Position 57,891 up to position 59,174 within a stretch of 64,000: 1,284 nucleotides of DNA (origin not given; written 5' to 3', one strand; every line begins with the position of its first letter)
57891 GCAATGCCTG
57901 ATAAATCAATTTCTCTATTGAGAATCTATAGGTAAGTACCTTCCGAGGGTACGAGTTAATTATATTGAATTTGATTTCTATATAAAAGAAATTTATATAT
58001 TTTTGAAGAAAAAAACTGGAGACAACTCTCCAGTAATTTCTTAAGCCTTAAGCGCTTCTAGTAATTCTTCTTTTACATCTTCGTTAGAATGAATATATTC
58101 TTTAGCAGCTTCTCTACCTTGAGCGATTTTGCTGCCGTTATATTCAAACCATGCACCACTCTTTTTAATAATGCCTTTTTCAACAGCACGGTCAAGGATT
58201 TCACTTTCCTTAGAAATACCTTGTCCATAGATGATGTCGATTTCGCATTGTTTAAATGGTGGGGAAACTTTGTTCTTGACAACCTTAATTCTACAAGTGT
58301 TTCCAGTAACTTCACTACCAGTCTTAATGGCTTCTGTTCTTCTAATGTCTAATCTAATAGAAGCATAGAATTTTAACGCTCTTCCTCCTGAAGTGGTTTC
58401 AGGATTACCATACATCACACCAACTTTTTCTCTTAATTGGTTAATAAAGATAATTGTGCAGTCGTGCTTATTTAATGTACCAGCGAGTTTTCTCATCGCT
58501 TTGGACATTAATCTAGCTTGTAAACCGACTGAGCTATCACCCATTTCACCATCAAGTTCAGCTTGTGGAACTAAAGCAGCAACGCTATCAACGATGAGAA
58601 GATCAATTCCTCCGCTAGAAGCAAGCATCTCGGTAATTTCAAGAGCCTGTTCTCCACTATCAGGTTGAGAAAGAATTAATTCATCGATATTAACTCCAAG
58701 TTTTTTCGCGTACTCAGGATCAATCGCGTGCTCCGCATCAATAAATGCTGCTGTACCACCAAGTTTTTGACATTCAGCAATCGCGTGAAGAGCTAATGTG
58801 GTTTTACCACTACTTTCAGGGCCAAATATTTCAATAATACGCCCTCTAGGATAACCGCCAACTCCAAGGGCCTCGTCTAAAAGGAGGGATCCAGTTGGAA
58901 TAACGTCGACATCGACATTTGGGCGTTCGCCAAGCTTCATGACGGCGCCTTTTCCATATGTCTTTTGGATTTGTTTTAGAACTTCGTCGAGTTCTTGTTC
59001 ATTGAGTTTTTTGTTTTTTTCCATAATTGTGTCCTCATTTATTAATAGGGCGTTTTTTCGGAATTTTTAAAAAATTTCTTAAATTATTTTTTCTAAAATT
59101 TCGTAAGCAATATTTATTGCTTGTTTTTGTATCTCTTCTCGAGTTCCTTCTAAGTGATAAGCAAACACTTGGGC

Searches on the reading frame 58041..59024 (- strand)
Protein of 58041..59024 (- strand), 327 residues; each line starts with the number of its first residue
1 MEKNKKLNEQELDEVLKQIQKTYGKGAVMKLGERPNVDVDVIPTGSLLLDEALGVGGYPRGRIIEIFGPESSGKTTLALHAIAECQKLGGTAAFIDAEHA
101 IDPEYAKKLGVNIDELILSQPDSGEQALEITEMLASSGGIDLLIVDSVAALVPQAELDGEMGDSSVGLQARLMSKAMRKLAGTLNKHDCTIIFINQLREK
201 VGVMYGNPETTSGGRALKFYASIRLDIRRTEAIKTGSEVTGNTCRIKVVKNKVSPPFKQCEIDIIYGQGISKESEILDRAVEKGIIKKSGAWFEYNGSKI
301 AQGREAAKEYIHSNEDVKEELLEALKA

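Call 7: search_protein_families(library=pfam, proteins=[window:58041-59024:-])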
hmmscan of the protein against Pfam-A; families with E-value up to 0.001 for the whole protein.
window:58041-59024:- (327 aa): 8 families
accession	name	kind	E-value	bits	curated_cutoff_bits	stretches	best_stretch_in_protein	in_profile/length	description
PF00154.27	RecA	-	4.8e-138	459.3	27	1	11-271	2-262/262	recA bacterial DNA recombination protein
PF21096.2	RecA_C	-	4.2e-19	68.9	27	1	275-324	2-51/57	RecA C-terminal domain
PF06745.19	ATPase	-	9.3e-10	38.7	26.6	1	43-231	2-193/231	KaiC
PF08423.17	Rad51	-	5.7e-09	36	22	1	41-231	7-213/244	Rad51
PF01637.24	ATPase_2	-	9.6e-06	26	33.2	1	62-125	21-69/225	ATPase domain predominantly from Archaea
PF13481.12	AAA_25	-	0.0003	20.9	27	0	57-101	29-84/195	AAA domain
PF13479.12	AAA_24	-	0.00058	20.2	27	0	64-156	5-81/195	AAA domain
PF02283.22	CobU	-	0.00081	19.4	27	0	66-195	3-122/168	Cobinamide kinase / cobinamide phosphate guanyltransferase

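Call 11: find_encoding_contigs(protein=window:58041-59024:-, flank=10000, max_places=10)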
Protein window:58041-59024:- (327 aa): 2 contigs read that carry it; 1 place shown.
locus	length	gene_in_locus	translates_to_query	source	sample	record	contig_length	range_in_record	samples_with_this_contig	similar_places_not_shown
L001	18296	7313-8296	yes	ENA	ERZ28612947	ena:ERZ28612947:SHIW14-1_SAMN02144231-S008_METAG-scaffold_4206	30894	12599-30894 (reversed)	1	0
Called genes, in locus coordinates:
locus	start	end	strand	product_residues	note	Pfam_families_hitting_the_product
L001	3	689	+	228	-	?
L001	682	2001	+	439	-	PF00009:GTP_EFTU (weak), PF01926:MMR_HSR1, PF02421:FeoB_N, PF00009:GTP_EFTU, PF01926:MMR_HSR1, PF02421:FeoB_N, PF04548:AIG1, PF14714:KH_dom-like, +4 more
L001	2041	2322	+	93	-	PF18291:HU-HIG (weak), PF00216:Bac_DNA_binding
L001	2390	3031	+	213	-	PF01743:PolyA_pol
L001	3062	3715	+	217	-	PF21984:DnaD_N, PF07261:DnaB_2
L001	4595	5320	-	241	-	-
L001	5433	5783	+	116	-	PF05103:DivIVA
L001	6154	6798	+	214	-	PF01066:CDP-OH_P_transf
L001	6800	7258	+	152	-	PF02464:CinA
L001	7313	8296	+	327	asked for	PF00154:RecA_N, PF08423:Rad51, PF06745:ATPase, PF01637:ATPase_2 (faint), PF21096:RecA_C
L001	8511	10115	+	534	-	PF12072:RNase_Y_N, PF00013:KH_1 (weak), PF01966:HD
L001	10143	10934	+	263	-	PF00149:Metallophos, PF13277:YmdB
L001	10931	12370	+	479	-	PF00919:UPF0004, PF04055:Radical_SAM, PF01938:TRAM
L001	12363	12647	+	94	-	PF06133:Com_YlbF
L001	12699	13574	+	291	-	PF01745:IPT (faint), PF01715:IPPT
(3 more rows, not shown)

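Call 15: find_homologous_proteins(query=window:58041-59024:-, max_evalue=1e-50)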
Query window:58041-59024:- (327 aa): 8000 proteins with E <= 1e-50 among 8000 candidates; the best 120 are listed.
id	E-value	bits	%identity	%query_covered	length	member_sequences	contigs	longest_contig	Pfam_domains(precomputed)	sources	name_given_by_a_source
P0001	3.5e-208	708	100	100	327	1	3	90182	PF06745.20,PF08423.18,PF00154.28,PF21096.3,PF01637.25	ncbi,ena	-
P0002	2.1e-206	702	99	100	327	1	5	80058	PF06745.20,PF08423.18,PF00154.28,PF21096.3,PF01637.25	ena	-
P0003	3.2e-202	689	97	100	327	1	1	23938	PF06745.20,PF08423.18,PF00154.28,PF21096.3,PF01637.25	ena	-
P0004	4.7e-190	649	91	100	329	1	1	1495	PF06745.20,PF08423.18,PF00154.28,PF21096.3,PF01637.25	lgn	-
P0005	6.2e-190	648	90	100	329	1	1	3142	PF06745.20,PF08423.18,PF00154.28,PF21096.3,PF01637.25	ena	-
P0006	1.4e-189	647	91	100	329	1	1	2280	PF06745.20,PF08423.18,PF00154.28,PF21096.3,PF01637.25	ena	-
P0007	1.8e-189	647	91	100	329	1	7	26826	PF06745.20,PF08423.18,PF00154.28,PF21096.3,PF01637.25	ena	-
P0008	2.2e-189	646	90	100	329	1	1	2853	PF06745.20,PF08423.18,PF00154.28,PF21096.3,PF01637.25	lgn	-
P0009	2.2e-189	646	91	98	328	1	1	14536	PF06745.20,PF08423.18,PF00154.28,PF21096.3,PF01637.25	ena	-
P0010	2.6e-189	646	90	100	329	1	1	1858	PF06745.20,PF08423.18,PF00154.28,PF21096.3,PF01637.25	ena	-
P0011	2.6e-189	646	91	100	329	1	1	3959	PF06745.20,PF08423.18,PF00154.28,PF21096.3,PF01637.25,PF27531.1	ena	-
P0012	3.0e-189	646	91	98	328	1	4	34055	PF06745.20,PF08423.18,PF00154.28,PF21096.3,PF01637.25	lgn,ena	-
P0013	3.0e-189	646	91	98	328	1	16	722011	PF06745.20,PF08423.18,PF00154.28,PF21096.3,PF01637.25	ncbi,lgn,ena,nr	ncbi:MAG: recombinase RecA [Bacilli bacterium]|nr:recombinase RecA [Bacilli bacterium]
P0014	3.2e-189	646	90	100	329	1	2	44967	PF06745.20,PF08423.18,PF00154.28,PF21096.3,PF01637.25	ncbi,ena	-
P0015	3.4e-189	646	90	100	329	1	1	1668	PF06745.20,PF08423.18,PF00154.28,PF21096.3,PF01637.25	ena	-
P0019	6.2e-189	645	90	100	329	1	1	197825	PF06745.20,PF08423.18,PF00154.28,PF21096.3,PF01637.25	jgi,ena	-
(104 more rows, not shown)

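Call 16: find_related_loci(query=window:58041-59024:-, collection=genome_contigs, flank=10000)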
Query window:58041-59024:- (327 aa) in genome_contigs; peptide patterns used: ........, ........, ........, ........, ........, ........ (x = any residue, [..] = any of these).
599 stretches matched a pattern (row limit reached: there are more); 590 encode a relative of the query (tblastn E <= 1e-3); the best 80 are kept; 80 distinct loci.
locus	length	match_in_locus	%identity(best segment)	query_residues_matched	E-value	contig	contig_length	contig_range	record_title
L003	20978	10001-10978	89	1-326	0e+0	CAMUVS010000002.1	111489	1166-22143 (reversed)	MAG TPA_asm: uncultured Bacillales bacterium isolate SRR11861928_bin.55_metaWRAP_v1.3_MAG genome assembly, contig: ERZ14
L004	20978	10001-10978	88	1-326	0e+0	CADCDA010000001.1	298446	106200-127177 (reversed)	MAG: uncultured Erysipelotrichaceae bacterium isolate RUG14536 genome assembly, contig: RUG14536_asm_1, whole genome sho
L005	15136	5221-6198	88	1-326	0e+0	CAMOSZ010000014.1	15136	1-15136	MAG: uncultured Bacillales bacterium isolate SRR873609_bin.146_metaWRAP_v1.3_MAG genome assembly, contig: ERZ1756109_506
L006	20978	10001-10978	84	1-326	0e+0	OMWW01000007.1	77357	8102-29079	uncultured Erysipelotrichaceae bacterium isolate RUG042 genome assembly, contig: scaffold_82, whole genome shotgun seque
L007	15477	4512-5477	83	5-326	0e+0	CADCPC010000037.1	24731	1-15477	MAG: uncultured Erysipelotrichaceae bacterium isolate RUG14851 genome assembly, contig: RUG14851_asm_37, whole genome sh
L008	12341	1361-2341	82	1-326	0e+0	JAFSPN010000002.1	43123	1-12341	MAG: Bacilli bacterium isolate RGIG3356 Goat_Reticulum-6__c10297, whole genome shotgun sequence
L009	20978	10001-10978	81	1-326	0e+0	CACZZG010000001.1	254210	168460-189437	MAG: uncultured Erysipelotrichaceae bacterium isolate RUG13091 genome assembly, contig: RUG13091_asm_1, whole genome sho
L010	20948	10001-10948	83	12-327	0e+0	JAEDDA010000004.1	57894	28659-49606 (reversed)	MAG: Bacilli bacterium isolate MAG020 NODE_201_length_57894_cov_15.740780, whole genome shotgun sequence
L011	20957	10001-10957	82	8-326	3e-179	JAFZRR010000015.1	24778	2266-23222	MAG: Bacilli bacterium isolate RGIG8036 Water_buffalos_Rumen-1__c144411, whole genome shotgun sequence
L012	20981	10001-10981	81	1-326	2e-179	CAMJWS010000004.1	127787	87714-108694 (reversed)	MAG: uncultured Bacillales bacterium isolate SRR12081298_bin.12_metaWRAP_v1.3_MAG genome assembly, contig: ERZ12289774.1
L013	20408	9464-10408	83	12-326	3e-179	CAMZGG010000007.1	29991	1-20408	MAG TPA_asm: uncultured Bacillales bacterium isolate SRR10912533_bin.71_metaWRAP_v1.3_MAG genome assembly, contig: ERZ14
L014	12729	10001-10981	80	1-326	2e-178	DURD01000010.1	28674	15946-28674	MAG TPA_asm: Erysipelotrichaceae bacterium isolate AS08sgBPME_6 43202_AS08, whole genome shotgun sequence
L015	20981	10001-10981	80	1-326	6e-178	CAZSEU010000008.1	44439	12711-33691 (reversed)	MAG TPA_asm: uncultured Staphylococcaceae bacterium isolate SRP192927_co6_739 genome assembly, contig: NODE_1259_length_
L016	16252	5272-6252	80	1-326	8e-178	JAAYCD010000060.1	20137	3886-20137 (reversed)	MAG: Erysipelotrichaceae bacterium isolate AS06rmzACSIP_379 450116_AS06, whole genome shotgun sequence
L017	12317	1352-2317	80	5-326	1e-177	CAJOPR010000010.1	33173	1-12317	uncultured Bacilli bacterium isolate Rumen_Coassembly_mag_592 genome assembly, contig: k87_2086441, whole genome shotgun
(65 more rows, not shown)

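Call 50: find_encoding_contigs(protein=P0003, flank=10000, max_places=1)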
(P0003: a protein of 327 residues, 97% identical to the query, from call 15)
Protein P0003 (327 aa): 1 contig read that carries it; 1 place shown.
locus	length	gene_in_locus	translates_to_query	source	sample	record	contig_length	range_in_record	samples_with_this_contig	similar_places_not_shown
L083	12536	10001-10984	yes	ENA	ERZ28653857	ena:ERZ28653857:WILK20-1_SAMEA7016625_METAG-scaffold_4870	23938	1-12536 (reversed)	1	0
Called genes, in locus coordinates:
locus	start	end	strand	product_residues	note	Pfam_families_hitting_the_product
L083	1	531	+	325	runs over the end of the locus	PF01207:Dus, PF01180:DHO_dh (faint)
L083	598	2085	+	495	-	PF01336:tRNA_anti-codon, PF00152:tRNA-synt_2, PF01409:tRNA-synt_2d (faint)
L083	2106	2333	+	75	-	-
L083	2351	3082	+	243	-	PF02224:Cytidylate_kin, PF13189:Cytidylate_kin2 (weak)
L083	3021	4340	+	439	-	PF00009:GTP_EFTU (weak), PF01926:MMR_HSR1, PF02421:FeoB_N, PF00009:GTP_EFTU, PF01926:MMR_HSR1, PF02421:FeoB_N, PF04548:AIG1, PF14714:KH_dom-like, +4 more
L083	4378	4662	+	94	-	PF14908:HU-CCDC81_euk_1 (weak), PF18291:HU-HIG (weak), PF00216:Bac_DNA_binding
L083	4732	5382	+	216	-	PF01743:PolyA_pol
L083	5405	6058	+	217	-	PF21984:DnaD_N, PF07261:DnaB_2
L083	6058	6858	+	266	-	PF00730:HhH-GPD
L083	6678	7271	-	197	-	PF03838:RecU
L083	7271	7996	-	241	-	-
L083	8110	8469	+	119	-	PF05103:DivIVA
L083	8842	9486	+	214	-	PF01066:CDP-OH_P_transf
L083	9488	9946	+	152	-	PF02464:CinA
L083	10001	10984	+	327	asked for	PF00154:RecA_N, PF08423:Rad51, PF06745:ATPase, PF01637:ATPase_2 (faint), PF21096:RecA_C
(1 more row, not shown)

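Call 51: find_encoding_contigs(protein=P0013, flank=10000, max_places=1)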
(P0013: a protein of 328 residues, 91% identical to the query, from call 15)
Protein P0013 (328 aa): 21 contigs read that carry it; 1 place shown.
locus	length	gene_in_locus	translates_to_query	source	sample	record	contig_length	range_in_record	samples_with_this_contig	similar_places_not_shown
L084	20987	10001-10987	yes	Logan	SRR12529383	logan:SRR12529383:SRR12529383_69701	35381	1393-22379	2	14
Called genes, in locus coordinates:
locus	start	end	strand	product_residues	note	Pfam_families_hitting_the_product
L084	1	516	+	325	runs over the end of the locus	PF01207:Dus, PF01180:DHO_dh (faint), PF00977:His_biosynth (faint)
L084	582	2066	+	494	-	PF01336:tRNA_anti-codon, PF00152:tRNA-synt_2, PF01409:tRNA-synt_2d (faint)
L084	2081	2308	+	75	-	-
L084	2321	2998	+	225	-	PF02224:Cytidylate_kin, PF13189:Cytidylate_kin2 (weak)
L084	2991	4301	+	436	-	PF00009:GTP_EFTU (weak), PF01926:MMR_HSR1, PF02421:FeoB_N, PF00009:GTP_EFTU, PF01926:MMR_HSR1, PF02421:FeoB_N, PF04548:AIG1, PF14714:KH_dom-like, +5 more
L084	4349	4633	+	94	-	PF00216:Bac_DNA_binding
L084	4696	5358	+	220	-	PF01743:PolyA_pol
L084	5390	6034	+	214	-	PF21984:DnaD_N, PF07261:DnaB_2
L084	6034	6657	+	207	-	PF00730:HhH-GPD, PF00633:HHH (faint), PF10576:EndIII_4Fe-2S (weak)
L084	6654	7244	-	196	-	PF03838:RecU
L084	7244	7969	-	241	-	PF00929:RNase_T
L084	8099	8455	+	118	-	PF05103:DivIVA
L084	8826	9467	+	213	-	PF01066:CDP-OH_P_transf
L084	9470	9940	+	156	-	PF02464:CinA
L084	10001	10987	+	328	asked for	PF00154:RecA_N, PF06745:ATPase, PF08423:Rad51, PF01637:ATPase_2 (weak), PF21096:RecA_C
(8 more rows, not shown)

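Call 52: find_encoding_contigs(protein=P0019, flank=10000, max_places=1)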
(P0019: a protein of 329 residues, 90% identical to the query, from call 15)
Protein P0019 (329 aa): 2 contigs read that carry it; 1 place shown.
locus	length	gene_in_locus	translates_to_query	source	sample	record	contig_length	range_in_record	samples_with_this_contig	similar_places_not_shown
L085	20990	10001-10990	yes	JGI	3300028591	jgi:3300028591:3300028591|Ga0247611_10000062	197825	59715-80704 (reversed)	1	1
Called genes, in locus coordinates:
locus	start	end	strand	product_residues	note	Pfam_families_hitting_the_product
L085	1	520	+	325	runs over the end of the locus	PF01207:Dus, PF01180:DHO_dh (faint), PF00977:His_biosynth (faint)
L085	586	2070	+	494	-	PF01336:tRNA_anti-codon, PF00152:tRNA-synt_2, PF01409:tRNA-synt_2d (faint)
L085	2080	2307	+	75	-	-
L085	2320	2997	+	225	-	PF02224:Cytidylate_kin, PF13189:Cytidylate_kin2 (weak)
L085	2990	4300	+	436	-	PF00009:GTP_EFTU (weak), PF01926:MMR_HSR1, PF02421:FeoB_N, PF00009:GTP_EFTU, PF01926:MMR_HSR1, PF02421:FeoB_N, PF04548:AIG1, PF14714:KH_dom-like, +6 more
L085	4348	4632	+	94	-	PF00216:Bac_DNA_binding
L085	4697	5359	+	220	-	PF01743:PolyA_pol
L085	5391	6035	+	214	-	PF21984:DnaD_N, PF07261:DnaB_2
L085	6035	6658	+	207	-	PF00730:HhH-GPD, PF10576:EndIII_4Fe-2S (faint)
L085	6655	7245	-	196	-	PF03838:RecU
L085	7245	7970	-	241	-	PF00929:RNase_T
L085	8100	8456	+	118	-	PF05103:DivIVA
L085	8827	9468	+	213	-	PF01066:CDP-OH_P_transf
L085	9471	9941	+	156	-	PF02464:CinA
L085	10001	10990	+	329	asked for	PF00154:RecA_N, PF06745:ATPase (weak), PF08423:Rad51, PF01637:ATPase_2 (weak), PF21096:RecA_C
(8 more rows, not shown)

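Call 60: find_encoding_contigs(protein=P0002, flank=10000, max_places=3)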
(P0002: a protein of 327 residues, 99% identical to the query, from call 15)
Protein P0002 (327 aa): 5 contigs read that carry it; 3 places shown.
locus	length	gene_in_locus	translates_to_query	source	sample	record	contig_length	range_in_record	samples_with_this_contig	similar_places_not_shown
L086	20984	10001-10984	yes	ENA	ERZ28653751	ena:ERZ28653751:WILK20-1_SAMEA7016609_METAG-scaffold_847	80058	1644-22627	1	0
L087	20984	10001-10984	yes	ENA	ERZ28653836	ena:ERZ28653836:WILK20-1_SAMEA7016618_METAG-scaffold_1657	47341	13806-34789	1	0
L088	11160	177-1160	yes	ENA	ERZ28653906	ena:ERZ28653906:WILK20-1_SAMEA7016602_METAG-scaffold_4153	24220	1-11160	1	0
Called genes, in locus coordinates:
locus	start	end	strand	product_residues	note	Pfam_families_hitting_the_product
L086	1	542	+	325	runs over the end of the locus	PF01207:Dus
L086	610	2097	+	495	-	PF01336:tRNA_anti-codon, PF00152:tRNA-synt_2, PF01409:tRNA-synt_2d (faint)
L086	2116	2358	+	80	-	-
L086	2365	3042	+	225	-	PF02224:Cytidylate_kin, PF13189:Cytidylate_kin2 (weak)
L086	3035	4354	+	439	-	PF00009:GTP_EFTU (weak), PF01926:MMR_HSR1, PF02421:FeoB_N, PF00009:GTP_EFTU, PF01926:MMR_HSR1, PF02421:FeoB_N, PF04548:AIG1, PF14714:KH_dom-like, +5 more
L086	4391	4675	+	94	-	PF18291:HU-HIG (weak), PF00216:Bac_DNA_binding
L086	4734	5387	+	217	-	PF01743:PolyA_pol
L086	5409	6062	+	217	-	PF21984:DnaD_N, PF07261:DnaB_2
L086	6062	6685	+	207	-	PF00730:HhH-GPD, PF10576:EndIII_4Fe-2S (weak)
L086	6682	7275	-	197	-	PF03838:RecU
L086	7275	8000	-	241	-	PF00929:RNase_T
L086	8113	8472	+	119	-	PF05103:DivIVA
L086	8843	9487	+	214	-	PF01066:CDP-OH_P_transf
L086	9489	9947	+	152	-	PF02464:CinA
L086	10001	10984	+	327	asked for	PF00154:RecA_N, PF08423:Rad51, PF06745:ATPase, PF01637:ATPase_2 (faint), PF21096:RecA_C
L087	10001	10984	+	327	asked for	PF00154:RecA_N, PF08423:Rad51, PF06745:ATPase, PF01637:ATPase_2 (faint), PF21096:RecA_C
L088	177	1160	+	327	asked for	PF00154:RecA_N, PF08423:Rad51, PF06745:ATPase, PF01637:ATPase_2 (faint), PF21096:RecA_C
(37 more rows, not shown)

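Call 86: search_protein_families(library=ncbifam, proteins=[L008:10275-10598:+], max_evalue=0.001)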
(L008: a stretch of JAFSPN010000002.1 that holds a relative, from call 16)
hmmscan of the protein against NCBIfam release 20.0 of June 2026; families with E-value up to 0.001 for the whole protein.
L008:10275-10598:+ (107 aa): 0 families

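Call 92: find_homologous_proteins(query=L008:10275-10598:+, max_evalue=0.001)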
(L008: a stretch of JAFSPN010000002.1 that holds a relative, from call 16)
Query L008:10275-10598:+ (107 aa): 69 proteins with E <= 0.001 among 76 candidates.
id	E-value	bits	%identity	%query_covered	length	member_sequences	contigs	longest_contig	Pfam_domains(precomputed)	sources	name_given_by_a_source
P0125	6.7e-57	208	94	100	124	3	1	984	-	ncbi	-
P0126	3.2e-51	190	85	87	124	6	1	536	-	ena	-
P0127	1.1e-49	185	81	100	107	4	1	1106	-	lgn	-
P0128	2.8e-49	184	84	100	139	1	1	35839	-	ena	-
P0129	1.3e-44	169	75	100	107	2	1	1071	-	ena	-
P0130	1.0e-43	166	73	100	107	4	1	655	-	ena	-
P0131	1.1e-43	166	75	100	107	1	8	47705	-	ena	-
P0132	3.5e-43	164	73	100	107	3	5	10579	-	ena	-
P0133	3.9e-43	164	77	100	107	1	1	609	-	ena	-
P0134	1.3e-42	162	76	100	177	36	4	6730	-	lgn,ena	-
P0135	1.6e-42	162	74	100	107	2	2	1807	-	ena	-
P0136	2.7e-42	161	72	100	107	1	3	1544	-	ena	-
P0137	3.4e-42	161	72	100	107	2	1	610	-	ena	-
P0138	7.5e-42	160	73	99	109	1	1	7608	-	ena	-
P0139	1.7e-41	159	73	100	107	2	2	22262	-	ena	-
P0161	4.3e-39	151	68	100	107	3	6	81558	-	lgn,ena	-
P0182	3.5e-37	145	68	100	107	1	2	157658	-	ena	-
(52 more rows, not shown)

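Call 93: find_encoding_contigs(protein=P0182, flank=6000, max_places=2)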
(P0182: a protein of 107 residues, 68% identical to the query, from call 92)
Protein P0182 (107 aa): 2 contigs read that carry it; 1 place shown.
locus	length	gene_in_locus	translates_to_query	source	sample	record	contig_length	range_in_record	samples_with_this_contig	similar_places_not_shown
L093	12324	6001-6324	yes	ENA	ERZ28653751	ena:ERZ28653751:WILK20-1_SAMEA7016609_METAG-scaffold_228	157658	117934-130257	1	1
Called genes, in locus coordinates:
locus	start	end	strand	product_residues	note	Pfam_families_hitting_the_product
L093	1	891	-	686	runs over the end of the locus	PF00009:GTP_EFTU, PF03144:GTP_EFTU_D2 (weak), PF22042:EF-G_D2, PF14492:EFG_III, PF03764:EFG_IV, PF00679:EFG_C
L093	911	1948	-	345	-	PF02661:Fic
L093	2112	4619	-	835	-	-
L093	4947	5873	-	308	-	PF00291:PALP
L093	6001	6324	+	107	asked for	-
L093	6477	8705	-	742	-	PF09479:Flg_new, PF13306:LRR_5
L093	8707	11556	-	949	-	-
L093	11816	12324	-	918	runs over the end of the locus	-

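Call 94: find_encoding_contigs(protein=P0161, flank=6000, max_places=3)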
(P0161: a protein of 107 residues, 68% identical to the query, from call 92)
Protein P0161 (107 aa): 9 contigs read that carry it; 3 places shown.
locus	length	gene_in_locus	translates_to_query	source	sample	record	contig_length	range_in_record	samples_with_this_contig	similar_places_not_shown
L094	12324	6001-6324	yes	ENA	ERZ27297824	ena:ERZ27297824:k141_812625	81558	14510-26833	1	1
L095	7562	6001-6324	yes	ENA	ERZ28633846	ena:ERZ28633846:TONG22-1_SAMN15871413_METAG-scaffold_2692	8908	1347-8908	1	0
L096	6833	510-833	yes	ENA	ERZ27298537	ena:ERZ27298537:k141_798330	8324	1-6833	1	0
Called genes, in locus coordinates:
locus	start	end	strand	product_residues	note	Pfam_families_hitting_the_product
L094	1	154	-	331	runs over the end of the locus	PF13177:DNA_pol3_delta2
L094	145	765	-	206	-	PF02223:Thymidylate_kin, PF13521:AAA_28 (weak)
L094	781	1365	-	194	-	PF21176:RecR_HhH, PF02132:RecR_ZnF (faint), PF01751:Toprim, PF13662:Toprim_4, PF21175:RecR_C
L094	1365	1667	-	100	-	PF02575:YbaB_DNA_bd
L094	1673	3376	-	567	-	PF05496:RuvB_N (faint), PF13177:DNA_pol3_delta2, PF13401:AAA_22 (weak), PF13604:AAA_30 (weak), PF00004:AAA, PF07728:AAA_5 (weak), PF22608:DNAX_ATPase_lid, PF12169:DNA_pol3_gamma3 (weak), +2 more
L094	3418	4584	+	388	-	PF03462:PCRF, PF00472:RF-1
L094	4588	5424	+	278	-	PF01209:Ubie_methyltran (weak), PF05175:MTS, PF06325:PrmA (weak), PF03602:Cons_hypoth95 (weak), PF08242:Methyltransf_12, PF09445:Methyltransf_15 (weak), PF13649:Methyltransf_25, PF13847:Methyltransf_31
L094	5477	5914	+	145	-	PF02502:LacAB_rpiB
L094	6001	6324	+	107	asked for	-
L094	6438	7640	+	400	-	PF00270:DEAD, PF04851:ResIII, PF00271:Helicase_C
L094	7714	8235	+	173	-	PF00156:Pribosyltran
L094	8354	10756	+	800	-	PF07517:SecA_DEAD, PF01043:SecA_PP_bind, PF21090:P-loop_SecA, PF07516:SecA_SW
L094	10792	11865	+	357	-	PF03462:PCRF, PF00472:RF-1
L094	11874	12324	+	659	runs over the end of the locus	PF00270:DEAD (faint), PF04851:ResIII, PF17757:UvrB_inter, PF27431:UvrB_3rd, PF00271:Helicase_C, PF12344:UvrB, PF02151:UVR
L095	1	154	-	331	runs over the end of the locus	PF13177:DNA_pol3_delta2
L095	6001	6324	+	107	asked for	-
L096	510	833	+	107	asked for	-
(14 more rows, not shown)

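Call 95: find_encoding_contigs(protein=P0131, flank=6000, max_places=3)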
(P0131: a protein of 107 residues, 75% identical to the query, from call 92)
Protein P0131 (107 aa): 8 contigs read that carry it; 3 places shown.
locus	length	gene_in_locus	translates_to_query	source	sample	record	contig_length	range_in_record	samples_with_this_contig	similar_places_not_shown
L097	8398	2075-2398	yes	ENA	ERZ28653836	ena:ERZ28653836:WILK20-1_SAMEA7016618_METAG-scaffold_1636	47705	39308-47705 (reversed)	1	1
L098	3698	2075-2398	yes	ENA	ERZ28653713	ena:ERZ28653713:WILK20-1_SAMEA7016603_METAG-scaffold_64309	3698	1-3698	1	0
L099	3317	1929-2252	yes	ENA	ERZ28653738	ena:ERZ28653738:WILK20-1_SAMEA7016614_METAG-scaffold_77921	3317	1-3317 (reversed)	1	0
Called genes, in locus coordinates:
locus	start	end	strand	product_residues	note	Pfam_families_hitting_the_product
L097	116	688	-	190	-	PF05198:IF3_N, PF00707:IF3_C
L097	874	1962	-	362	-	PF03372:Exo_endo_phos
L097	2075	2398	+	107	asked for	-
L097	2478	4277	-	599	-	PF07973:tRNA_SAD, PF00587:tRNA-synt_2b, PF03129:HGTP_anticodon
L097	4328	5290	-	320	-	PF00365:PFK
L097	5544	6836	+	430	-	PF25888:WHD_DnaB, PF07261:DnaB_2 (weak)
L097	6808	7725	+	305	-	PF01695:IstB_IS21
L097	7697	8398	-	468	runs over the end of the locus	PF01149:Fapy_DNA_glyco, PF06831:H2TH, PF01121:CoaE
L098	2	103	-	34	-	?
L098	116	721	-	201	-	PF05198:IF3_N, PF00707:IF3_C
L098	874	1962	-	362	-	PF03372:Exo_endo_phos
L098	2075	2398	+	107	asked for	-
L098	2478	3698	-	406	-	?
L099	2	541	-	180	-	?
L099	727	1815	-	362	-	PF03372:Exo_endo_phos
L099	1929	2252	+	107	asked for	-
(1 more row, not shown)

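Call 104: predict_structure(alignment_id=A2)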
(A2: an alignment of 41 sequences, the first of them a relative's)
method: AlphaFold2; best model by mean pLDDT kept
length: 107 residues; sequences in the alignment: 41
mean_pLDDT: 67.9   pTM: 0.60
mean pLDDT of the five models: 67.9, 46.1, 44.1, 43.5, 39.1
residues with pLDDT >= 90: 0; 70-90: 55; 50-70: 37; < 50: 15
segments of 3 or more residues with pLDDT < 50: 1-12, 20-22
pLDDT, mean of each block of 10 residues (from residue 1): 37 53 63 65 81 84 78 74 60 78 74
secondary structure, 60 per line:
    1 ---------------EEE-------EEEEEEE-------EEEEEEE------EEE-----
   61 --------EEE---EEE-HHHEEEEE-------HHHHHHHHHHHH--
elements in order: E16-18 E26-32 E40-46 E53-55 E69-71 E75-77 E82-86 H94-105
